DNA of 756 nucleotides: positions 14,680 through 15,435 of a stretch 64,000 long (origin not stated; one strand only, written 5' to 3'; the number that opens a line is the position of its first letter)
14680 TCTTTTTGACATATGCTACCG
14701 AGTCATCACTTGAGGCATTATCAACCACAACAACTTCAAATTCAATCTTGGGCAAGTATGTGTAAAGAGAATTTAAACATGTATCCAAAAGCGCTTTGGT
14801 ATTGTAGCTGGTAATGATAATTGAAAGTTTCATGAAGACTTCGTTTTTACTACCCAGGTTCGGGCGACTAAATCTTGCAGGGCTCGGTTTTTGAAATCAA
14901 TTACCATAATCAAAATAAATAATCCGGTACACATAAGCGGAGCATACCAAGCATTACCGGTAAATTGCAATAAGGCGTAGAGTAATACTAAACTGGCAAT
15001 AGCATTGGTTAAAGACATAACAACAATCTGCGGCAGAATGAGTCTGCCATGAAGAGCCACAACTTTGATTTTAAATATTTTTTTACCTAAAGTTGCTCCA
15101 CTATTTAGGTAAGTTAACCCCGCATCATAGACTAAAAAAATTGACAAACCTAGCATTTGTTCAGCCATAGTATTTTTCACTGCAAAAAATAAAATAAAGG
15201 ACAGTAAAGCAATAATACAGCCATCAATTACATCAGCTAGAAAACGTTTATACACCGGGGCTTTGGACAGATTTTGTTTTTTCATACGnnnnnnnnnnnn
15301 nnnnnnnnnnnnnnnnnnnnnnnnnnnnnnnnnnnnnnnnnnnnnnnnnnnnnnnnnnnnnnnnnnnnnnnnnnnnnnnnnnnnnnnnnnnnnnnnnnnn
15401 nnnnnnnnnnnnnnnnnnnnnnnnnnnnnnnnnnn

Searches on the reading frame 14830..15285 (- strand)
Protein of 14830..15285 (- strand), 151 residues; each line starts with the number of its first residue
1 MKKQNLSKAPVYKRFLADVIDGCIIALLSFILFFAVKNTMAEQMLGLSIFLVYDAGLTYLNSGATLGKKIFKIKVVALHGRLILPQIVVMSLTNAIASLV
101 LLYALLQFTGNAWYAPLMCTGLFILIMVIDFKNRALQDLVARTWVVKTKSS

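Call 54: search_protein_families(library=pfam, proteins=[window:14830-15285:-], max_evalue=0.0001)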
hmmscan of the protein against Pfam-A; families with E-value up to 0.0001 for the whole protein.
window:14830-15285:- (151 aa): 1 family
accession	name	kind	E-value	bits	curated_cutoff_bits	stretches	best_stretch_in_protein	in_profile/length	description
PF06271.18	RDD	-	1.5e-10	41.9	24.1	1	9-141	2-136/137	RDD family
